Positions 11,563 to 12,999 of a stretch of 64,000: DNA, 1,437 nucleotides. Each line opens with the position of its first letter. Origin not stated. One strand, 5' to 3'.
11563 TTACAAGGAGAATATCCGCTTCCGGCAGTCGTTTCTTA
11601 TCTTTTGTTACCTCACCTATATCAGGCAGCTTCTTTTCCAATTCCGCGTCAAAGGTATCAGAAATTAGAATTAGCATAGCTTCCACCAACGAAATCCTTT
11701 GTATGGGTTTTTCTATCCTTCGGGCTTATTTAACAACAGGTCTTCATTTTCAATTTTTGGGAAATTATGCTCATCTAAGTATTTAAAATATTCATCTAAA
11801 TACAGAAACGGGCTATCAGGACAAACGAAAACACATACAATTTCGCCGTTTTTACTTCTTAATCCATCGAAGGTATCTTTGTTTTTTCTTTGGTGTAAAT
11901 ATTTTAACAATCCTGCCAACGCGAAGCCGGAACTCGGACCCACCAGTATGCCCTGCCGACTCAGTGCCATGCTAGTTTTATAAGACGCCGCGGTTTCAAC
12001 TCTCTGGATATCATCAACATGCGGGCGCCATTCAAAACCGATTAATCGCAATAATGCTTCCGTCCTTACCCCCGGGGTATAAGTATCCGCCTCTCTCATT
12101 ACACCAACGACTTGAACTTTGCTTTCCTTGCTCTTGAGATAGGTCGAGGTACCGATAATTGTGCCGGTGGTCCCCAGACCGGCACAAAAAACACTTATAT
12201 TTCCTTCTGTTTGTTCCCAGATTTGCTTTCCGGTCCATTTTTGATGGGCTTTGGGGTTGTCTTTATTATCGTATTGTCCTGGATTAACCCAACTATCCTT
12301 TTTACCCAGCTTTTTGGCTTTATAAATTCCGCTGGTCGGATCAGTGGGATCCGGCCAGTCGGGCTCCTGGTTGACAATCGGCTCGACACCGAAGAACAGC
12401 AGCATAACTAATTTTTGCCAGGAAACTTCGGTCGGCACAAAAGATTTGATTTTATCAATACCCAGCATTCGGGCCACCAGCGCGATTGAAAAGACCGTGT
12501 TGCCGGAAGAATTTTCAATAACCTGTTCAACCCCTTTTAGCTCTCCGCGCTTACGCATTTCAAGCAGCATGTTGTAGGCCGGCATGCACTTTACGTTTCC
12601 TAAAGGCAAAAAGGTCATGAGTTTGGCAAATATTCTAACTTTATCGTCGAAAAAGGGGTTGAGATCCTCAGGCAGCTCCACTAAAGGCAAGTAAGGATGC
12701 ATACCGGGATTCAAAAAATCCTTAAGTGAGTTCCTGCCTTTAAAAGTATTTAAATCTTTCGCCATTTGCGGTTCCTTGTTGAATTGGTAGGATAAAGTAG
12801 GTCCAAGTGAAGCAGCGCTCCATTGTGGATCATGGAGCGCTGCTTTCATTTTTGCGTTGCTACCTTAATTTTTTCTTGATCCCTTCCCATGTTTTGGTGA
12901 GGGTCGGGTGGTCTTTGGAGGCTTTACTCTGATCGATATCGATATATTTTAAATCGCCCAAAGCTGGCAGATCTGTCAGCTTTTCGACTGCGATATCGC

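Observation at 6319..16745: Nine-gene one-strand locus: phosphonate/Fe3+-type ABC importer, four PLP enzymes, a D-2-hydroxyacid dehydrogenase and a phosphonopyruvate-hydrolase-like enzyme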

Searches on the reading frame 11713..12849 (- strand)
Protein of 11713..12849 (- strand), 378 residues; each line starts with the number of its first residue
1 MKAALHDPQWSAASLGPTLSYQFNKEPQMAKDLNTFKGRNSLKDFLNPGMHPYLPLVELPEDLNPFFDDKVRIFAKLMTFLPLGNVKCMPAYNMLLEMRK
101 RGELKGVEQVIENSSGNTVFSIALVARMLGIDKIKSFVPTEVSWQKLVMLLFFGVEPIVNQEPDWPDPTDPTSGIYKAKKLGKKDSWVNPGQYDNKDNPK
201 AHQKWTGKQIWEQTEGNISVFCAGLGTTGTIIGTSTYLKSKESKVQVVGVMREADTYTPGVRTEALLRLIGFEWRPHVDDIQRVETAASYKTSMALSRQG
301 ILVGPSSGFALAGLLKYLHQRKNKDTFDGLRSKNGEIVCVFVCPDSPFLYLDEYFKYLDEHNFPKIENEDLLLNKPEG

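Call 3: search_protein_families(library=pfam, proteins=[window:11713-12849:-])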
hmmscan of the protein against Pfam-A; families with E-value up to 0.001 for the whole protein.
window:11713-12849:- (378 aa): 1 family
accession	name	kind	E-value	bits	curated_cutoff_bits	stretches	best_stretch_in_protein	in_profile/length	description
PF00291.31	PALP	-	4.3e-40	138.3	35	1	70-321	21-283/295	Pyridoxal-phosphate dependent enzyme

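Call 4: search_protein_families(library=ncbifam, proteins=[window:11713-12849:-])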
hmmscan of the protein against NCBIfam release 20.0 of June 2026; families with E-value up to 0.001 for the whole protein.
window:11713-12849:- (378 aa): 21 families
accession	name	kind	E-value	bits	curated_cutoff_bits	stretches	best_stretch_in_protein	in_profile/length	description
TIGR01136.1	cysKM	subfamily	2.3e-45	155.3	344.15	1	55-325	9-279/299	cysteine synthase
TIGR01138.1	cysM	equivalog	2.9e-44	151.8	394.2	1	68-323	20-270/290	cysteine synthase B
NF008735.0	PRK11761.1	equivalog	4.2e-43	147.7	413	1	66-322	24-273/296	cysteine synthase CysM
TIGR01137.1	cysta_beta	equivalog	4.2e-40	137.8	510.25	1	64-355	21-310/457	cystathionine beta-synthase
TIGR01139.1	cysK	equivalog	4.5e-37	127.9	350.95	1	64-322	14-276/298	cysteine synthase A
NF007989.0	PRK10717.1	equivalog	1e-32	113.6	387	1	71-248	29-208/334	cysteine synthase A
TIGR03945.1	PLP_SbnA_fam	equivalog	2.7e-32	112.1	349.95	1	64-353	14-297/304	2,3-diaminopropionate biosynthesis protein SbnA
NF053679.1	CysteaSynCapA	equivalog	2.2e-29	102.3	600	1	71-250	31-208/329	cysteate synthase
NF005292.0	PRK06815.1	equivalog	7.5e-10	38.4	371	1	71-255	36-207/320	threonine/serine dehydratase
NF005147.0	PRK06608.1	equivalog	2.3e-07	29.9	380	1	72-158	40-123/339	serine/threonine dehydratase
NF005454.0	PRK07048.1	equivalog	4.7e-07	29.3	452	1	72-254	41-210/324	threo-3-hydroxy-L-aspartate ammonia-lyase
TIGR01124.1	ilvA_2Cterm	equivalog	6.4e-07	28.3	411.3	1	72-253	33-202/499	threonine ammonia-lyase, biosynthetic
NF006390.0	PRK08639.1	equivalog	1.2e-06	27.8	421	1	87-251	56-211/418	threonine ammonia-lyase IlvA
NF009130.0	PRK12483.1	subfamily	3.4e-06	25.9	801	1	79-253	60-222/521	threonine ammonia-lyase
NF052478.1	CystDsulMYC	equivalog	3.7e-06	26.5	600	0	69-150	35-115/354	L-cysteine desulfhydrase Cds1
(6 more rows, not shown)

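Call 19: search_solved_structures(query=window:11713-12849:-, show_alignments=2)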
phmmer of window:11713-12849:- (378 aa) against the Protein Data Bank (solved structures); distinct sequences matched with E-value up to 0.001: 112 (the best 60 are shown).
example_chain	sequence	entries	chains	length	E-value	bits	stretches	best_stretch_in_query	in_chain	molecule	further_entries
8h4h_N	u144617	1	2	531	1e-79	271.5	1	33-371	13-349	Rhodanese domain-containing protein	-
8h4q_N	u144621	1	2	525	1.1e-79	271.3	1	33-371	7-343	Rhodanese domain-containing protein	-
7xrq_A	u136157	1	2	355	9.4e-36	126.7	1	50-325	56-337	Cystathionine beta-synthase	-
2jc3_A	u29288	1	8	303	3.4e-33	118.3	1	64-317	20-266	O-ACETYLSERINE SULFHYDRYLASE B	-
2bht_A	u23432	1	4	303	1.1e-32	116.6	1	64-318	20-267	CYSTEINE SYNTHASE B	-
2bhs_A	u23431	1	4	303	2.1e-32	115.7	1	64-318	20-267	CYSTEINE SYNTHASE B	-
2v03_A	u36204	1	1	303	2.7e-32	115.3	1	64-317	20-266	Cysteine synthase B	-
4aec_A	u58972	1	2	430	2.7e-28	102.2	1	72-323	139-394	CYSTEINE SYNTHASE, MITOCHONDRIAL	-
5xa2_A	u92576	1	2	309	8.1e-28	100.6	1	71-318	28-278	Cysteine synthase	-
5xoq_A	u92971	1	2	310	8.2e-28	100.6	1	71-318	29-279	Cysteine synthase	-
26fv_A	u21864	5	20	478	1.7e-27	99.5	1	72-319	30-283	Probable cystathionine beta-synthase Rv1077 | Putative cystathionine beta-synthase Rv1077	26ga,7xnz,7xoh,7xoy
2isq_A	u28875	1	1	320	6.5e-27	97.6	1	72-323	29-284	Cysteine synthase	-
1z7w_A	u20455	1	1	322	6.7e-27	97.6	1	72-323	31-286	Cysteine synthase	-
9nld_A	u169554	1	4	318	7.9e-27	97.4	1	70-324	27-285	Cysteine synthase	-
1z7y_A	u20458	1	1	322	4.5e-26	94.9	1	72-323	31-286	Cysteine synthase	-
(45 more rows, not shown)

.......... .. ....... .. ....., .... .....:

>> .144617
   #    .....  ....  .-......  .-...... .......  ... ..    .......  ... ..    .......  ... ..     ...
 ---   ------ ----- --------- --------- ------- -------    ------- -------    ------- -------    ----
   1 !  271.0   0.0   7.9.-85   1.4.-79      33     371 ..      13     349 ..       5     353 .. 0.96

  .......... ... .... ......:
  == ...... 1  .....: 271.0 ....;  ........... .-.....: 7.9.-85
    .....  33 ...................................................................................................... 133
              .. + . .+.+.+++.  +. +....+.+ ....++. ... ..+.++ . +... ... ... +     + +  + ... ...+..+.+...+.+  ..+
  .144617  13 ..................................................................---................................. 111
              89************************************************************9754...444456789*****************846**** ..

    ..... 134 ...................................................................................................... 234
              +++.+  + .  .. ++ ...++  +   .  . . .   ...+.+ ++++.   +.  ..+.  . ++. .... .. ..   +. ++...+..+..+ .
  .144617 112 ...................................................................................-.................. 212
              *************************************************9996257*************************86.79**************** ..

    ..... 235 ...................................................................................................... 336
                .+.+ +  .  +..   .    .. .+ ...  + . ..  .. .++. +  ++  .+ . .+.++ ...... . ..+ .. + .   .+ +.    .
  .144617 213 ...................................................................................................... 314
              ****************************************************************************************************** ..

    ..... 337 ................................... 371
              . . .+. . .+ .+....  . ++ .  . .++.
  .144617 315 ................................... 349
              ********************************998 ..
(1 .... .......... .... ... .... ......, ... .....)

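Call 24: find_homologous_proteins(query=window:11713-12849:-, max_evalue=1e-30)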
Query window:11713-12849:- (378 aa): 1150 proteins with E <= 1e-30 among 5450 candidates; the best 120 are listed.
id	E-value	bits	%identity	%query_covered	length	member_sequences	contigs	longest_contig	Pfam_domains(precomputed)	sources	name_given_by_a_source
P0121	8.6e-258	872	99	100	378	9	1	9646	PF00291.32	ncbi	-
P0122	3.7e-212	722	89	93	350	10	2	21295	PF00291.32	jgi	-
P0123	2.3e-206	703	82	100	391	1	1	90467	PF00291.32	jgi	-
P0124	1.5e-166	572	70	92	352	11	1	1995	PF00291.32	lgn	-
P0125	1.2e-165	569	66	99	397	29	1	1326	PF00291.32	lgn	-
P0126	7.8e-165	567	69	93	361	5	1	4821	PF00291.32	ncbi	-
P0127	1.1e-162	559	68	92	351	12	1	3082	PF00291.32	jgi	jgi:cysteine synthase A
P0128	8.0e-162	557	68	92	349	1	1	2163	PF00291.32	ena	-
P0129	8.3e-161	553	68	91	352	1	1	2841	PF00291.32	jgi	-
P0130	3.4e-159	548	66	92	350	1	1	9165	PF00291.32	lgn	-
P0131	3.8e-159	548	65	93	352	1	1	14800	PF00291.32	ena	-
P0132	1.5e-158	546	65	92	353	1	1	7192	PF00291.32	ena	-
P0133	3.2e-158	545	66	92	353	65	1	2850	PF00291.32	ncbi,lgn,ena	-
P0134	4.4e-158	544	65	92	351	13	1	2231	PF00291.32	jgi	-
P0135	6.4e-158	544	66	92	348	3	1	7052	PF00291.32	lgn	-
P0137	8.3e-158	543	65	93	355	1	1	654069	PF00291.32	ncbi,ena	-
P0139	8.1e-157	540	66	92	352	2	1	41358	PF00291.32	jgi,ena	-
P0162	1.2e-150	520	64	92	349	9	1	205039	PF00291.32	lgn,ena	-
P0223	6.3e-145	501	63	92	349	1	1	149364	PF00291.32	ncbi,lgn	-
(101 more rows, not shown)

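Call 25: find_encoding_contigs(protein=P0137, flank=8000, max_places=2)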
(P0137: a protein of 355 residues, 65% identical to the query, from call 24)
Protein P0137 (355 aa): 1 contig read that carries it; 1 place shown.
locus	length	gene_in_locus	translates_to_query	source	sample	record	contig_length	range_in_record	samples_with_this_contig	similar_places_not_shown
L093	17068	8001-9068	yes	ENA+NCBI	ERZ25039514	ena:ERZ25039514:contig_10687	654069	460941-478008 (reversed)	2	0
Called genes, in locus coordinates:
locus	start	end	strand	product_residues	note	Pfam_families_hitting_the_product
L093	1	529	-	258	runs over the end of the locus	PF12695:Abhydrolase_5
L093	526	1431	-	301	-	PF00106:adh_short, PF01370:Epimerase, PF08659:KR, PF13561:adh_short_C2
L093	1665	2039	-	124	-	PF01047:MarR, PF12802:MarR_2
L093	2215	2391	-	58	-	-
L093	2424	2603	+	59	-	-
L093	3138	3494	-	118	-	PF03773:ArsP_1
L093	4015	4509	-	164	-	PF03773:ArsP_1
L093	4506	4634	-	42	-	-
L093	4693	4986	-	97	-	PF13192:Thioredoxin_3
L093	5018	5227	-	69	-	-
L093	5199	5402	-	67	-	PF01022:HTH_5 (weak)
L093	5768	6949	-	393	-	PF00155:Aminotran_1_2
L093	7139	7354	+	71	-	-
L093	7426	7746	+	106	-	PF12840:HTH_20 (weak), PF01022:HTH_5, PF01047:MarR (faint), PF12802:MarR_2 (weak)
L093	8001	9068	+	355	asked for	PF00291:PALP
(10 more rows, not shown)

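Call 26: find_encoding_contigs(protein=P0162, flank=8000, max_places=2)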
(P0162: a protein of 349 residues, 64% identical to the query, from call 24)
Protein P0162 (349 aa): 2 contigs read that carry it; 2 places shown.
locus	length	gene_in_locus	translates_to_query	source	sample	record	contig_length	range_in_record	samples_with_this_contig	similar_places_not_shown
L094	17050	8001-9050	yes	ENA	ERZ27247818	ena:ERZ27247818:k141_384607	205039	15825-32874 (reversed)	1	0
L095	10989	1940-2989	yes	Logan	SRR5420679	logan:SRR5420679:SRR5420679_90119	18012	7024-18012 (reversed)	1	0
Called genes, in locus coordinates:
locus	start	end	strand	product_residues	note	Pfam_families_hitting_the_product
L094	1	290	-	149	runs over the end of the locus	PF02635:DsrE (faint)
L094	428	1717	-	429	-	PF00860:Xan_ur_permease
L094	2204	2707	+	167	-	PF03928:HbpS-like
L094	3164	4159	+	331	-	PF00248:Aldo_ket_red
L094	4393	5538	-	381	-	PF01571:GCV_T, PF08669:GCV_T_C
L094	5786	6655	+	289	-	PF12760:Zn_ribbon_IS1595, PF12762:DDE_Tnp_IS1595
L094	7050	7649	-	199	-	-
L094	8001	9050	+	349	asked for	PF00291:PALP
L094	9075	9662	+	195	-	PF01546:Peptidase_M20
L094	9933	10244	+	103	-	PF01546:Peptidase_M20 (weak)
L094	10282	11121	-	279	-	PF12770:CHAT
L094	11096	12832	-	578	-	PF13424:TPR_12 (faint)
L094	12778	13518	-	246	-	PF00036:EF-hand_1 (faint), PF13202:EF-hand_5 (faint), PF13405:EF-hand_6 (faint)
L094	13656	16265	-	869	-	PF00330:Aconitase, PF00694:Aconitase_C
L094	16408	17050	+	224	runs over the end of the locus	PF01614:IclR_C (faint), PF09339:HTH_IclR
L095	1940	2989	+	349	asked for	PF00291:PALP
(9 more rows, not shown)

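Call 27: find_encoding_contigs(protein=P0223, flank=8000, max_places=2)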
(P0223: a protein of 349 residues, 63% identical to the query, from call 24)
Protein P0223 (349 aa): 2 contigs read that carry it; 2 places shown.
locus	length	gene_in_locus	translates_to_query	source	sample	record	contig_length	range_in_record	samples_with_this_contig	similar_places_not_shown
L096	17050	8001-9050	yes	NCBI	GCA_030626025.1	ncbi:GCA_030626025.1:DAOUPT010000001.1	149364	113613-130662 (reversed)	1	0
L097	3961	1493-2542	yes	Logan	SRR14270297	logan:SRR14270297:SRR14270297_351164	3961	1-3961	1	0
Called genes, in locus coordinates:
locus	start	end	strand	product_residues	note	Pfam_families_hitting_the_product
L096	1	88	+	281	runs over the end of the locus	PF13489:Methyltransf_23 (weak), PF08241:Methyltransf_11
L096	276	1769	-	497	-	PF01019:G_glu_transpept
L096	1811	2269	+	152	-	PF02635:DsrE (weak)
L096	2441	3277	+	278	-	PF12697:Abhydrolase_6 (weak), PF07819:PGAP1 (weak), PF02089:Palm_thioest (weak)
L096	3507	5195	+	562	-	PF00009:GTP_EFTU, PF03144:GTP_EFTU_D2 (weak), PF00679:EFG_C, PF06421:LepA_C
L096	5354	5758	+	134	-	PF01022:HTH_5, PF12840:HTH_20 (weak)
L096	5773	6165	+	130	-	PF06953:ArsD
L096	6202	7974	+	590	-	PF00142:Fer4_NifH (weak), PF01656:CbiA, PF02374:ArsA_ATPase, PF13614:AAA_31, PF01656:CbiA, PF02374:ArsA_ATPase, PF13614:AAA_31, PF02374:ArsA_ATPase, +12 more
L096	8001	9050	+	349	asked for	PF00291:PALP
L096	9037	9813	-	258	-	PF06325:PrmA (weak), PF13489:Methyltransf_23, PF02353:CMAS, PF05175:MTS (weak), PF13847:Methyltransf_31, PF08241:Methyltransf_11, PF08242:Methyltransf_12, PF13649:Methyltransf_25, +2 more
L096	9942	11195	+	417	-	PF00696:AA_kinase, PF01842:ACT, PF22468:ACT_9, PF13840:ACT_7, PF22468:ACT_9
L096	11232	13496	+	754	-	PF13185:GAF_2, PF01590:GAF, PF05524:PEP-utilisers_N, PF00391:PEP-utilizers, PF02896:PEP-utilizers_C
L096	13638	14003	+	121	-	-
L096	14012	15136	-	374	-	PF01266:DAO (weak), PF01494:FAD_binding_3, PF03486:HI0933_like (faint), PF05834:Lycopene_cycl (faint), PF07992:Pyr_redox_2 (weak), PF13450:NAD_binding_8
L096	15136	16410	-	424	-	PF01595:CNNM, PF00571:CBS (weak), PF03471:CorC_HlyC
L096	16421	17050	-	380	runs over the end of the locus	PF00465:Fe-ADH, PF13685:Fe-ADH_2, PF01761:DHQ_synthase, PF24621:DHQS_C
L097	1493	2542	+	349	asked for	PF00291:PALP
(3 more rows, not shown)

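Call 33: find_related_loci(query=A1, collection=metagenome_contigs, flank=8000)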
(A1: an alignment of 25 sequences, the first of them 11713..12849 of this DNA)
Query A1 (378 aa) in metagenome_contigs; peptide patterns used: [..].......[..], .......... (x = any residue, [..] = any of these).
228 stretches matched a pattern; 184 encode a relative of the query (tblastn E <= 1e-3); the best 80 are kept; 80 distinct loci.
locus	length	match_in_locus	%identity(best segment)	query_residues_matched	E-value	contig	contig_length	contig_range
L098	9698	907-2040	100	1-378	0e+0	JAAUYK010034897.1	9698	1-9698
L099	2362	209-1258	69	28-377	0e+0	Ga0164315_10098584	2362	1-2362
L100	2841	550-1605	68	25-376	6e-180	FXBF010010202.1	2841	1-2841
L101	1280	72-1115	66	29-376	2e-180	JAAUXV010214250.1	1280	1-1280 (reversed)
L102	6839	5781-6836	64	25-376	2e-164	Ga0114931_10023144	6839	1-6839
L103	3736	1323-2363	70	31-377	4e-168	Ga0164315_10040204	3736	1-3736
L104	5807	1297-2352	65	25-376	3e-162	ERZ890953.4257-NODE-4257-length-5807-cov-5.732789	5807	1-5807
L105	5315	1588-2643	64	25-376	4e-162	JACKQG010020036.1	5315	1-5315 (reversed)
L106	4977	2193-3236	64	29-376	4e-162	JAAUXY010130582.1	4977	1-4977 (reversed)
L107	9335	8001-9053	66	28-378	6e-158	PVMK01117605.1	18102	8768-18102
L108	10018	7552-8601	62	28-376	5e-156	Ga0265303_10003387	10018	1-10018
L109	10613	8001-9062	62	24-376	3e-156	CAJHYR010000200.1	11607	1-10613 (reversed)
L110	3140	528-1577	63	28-376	9e-163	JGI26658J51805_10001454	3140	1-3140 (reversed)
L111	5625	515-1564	63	28-376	1e-156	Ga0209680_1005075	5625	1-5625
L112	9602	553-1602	63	28-376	3e-155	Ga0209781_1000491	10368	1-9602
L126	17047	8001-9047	62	23-370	3e-151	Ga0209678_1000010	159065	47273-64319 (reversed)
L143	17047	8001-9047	63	29-377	7e-145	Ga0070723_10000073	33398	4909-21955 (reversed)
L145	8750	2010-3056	62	29-377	1e-144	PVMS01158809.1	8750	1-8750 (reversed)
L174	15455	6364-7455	59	13-375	4e-138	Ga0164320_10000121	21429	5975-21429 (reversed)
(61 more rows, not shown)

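Call 70: predict_structure(alignment_id=A1)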
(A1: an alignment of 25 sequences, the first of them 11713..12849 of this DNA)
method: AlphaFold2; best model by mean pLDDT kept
length: 378 residues; sequences in the alignment: 25
mean_pLDDT: 84.6   pTM: 0.83
mean pLDDT of the five models: 84.6, 84.1, 83.5, 74.4, 74.2
residues with pLDDT >= 90: 195; 70-90: 143; 50-70: 9; < 50: 31
segments of 3 or more residues with pLDDT < 50: 1-31
pLDDT, mean of each block of 10 residues (from residue 1): 33 33 34 75 81 88 95 93 80 91 94 87 89 93 89 93 82 91 93 84 92 97 90 96 97 73 75 87 93 92 93 98 96 94 89 84 89 80
secondary structure, 60 per line:
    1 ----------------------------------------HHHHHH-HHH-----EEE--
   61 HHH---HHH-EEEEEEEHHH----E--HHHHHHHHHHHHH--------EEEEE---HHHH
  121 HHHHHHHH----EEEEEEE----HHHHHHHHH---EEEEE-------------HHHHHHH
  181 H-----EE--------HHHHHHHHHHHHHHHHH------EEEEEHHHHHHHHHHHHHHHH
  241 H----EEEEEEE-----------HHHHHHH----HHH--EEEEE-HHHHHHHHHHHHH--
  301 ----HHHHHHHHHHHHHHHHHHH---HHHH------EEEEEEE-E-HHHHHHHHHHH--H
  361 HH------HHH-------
elements in order: H41-46 E56-58 E71-77 H88-100 E109-113 H117-128 E133-139 H144-152 E156-160 H174-181 H197-213 E220-224 H225-241 E246-252 H264-270 E280-284 H286-298 H305-323 H327-330 E337-343 H347-357

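Call 72: fold_search(model_id=the predicted structure, library=pdb)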
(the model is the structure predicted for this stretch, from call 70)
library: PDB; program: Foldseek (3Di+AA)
matches with E <= 10: 1917; with E <= 0.001: 486
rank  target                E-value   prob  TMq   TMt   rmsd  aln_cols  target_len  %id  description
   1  8h4q_N                3.9e-39  1.00  0.84  0.65   2.1       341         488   42  Aspergillomarasmine A biosynthese complex with OPS (released 2023-10-18)
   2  8h4h_A                3.1e-38  1.00  0.84  0.67   2.2       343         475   41  The apo structure of Aspergillomarasmine A synthetase (released 2023-10-18)
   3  8h4q_A                1.1e-37  1.00  0.84  0.66   2.2       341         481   42  Aspergillomarasmine A biosynthese complex with OPS (released 2023-10-18)
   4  8h4h_N                2.6e-36  1.00  0.83  0.66   2.2       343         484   41  The apo structure of Aspergillomarasmine A synthetase (released 2023-10-18)
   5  7xrq_A                7.2e-24  1.00  0.64  0.81   3.7       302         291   35  The Catalytic Core Structure of Cystathionine beta-Synthase from Candida albicans (released 2023-04-19)
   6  7xrq_B                9.1e-24  1.00  0.63  0.84   2.8       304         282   35  The Catalytic Core Structure of Cystathionine beta-Synthase from Candida albicans (released 2023-04-19)
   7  5xa2_A                2.2e-23  1.00  0.64  0.77   4.3       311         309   30  Crystal Structure of O-acetylserine sulfhydrylase from Planctomyces Limnophila (released 2017-04-12)
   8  5xoq_A                4.3e-23  1.00  0.66  0.80   3.8       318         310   29  Crystal structure of O-Acetylserine Sulfhydrylase with bound Transcription Factor peptide inhibitor from Planctomyces  (released 2018-05-30)
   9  7xnz_A                4.8e-23  1.00  0.66  0.55   3.4       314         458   29  Native cystathionine beta-synthase of Mycobacterium tuberculosis. (released 2022-05-25)
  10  4il5_B                6.5e-23  1.00  0.65  0.72   4.0       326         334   25  Crystal structure of O-Acetyl Serine Sulfhydrylase from Entamoeba histolytica in complex with isoleucine (released 2013-12-04)
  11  4il5_A                1.6e-22  1.00  0.65  0.73   4.1       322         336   26  Crystal structure of O-Acetyl Serine Sulfhydrylase from Entamoeba histolytica in complex with isoleucine (released 2013-12-04)
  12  6kr5_A                1.6e-22  1.00  0.64  0.72   5.0       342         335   25  Crystal structure of O-Acetyl Serine Sulfhydrylase isoform 3 from Entamoeba histolytica (released 2020-09-09)
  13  2bhs_B                1.7e-22  1.00  0.65  0.84   2.9       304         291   30  Crystal Structure of Cysteine Synthase B (released 2005-06-22)
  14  9k2p_A                1.7e-22  1.00  0.70  0.78   3.9       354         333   25  The crystal structure of CapA1 from Capnocytophaga ochracea (released 2025-10-22)
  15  6kr5_B                2.3e-22  1.00  0.65  0.72   4.4       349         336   25  Crystal structure of O-Acetyl Serine Sulfhydrylase isoform 3 from Entamoeba histolytica (released 2020-09-09)
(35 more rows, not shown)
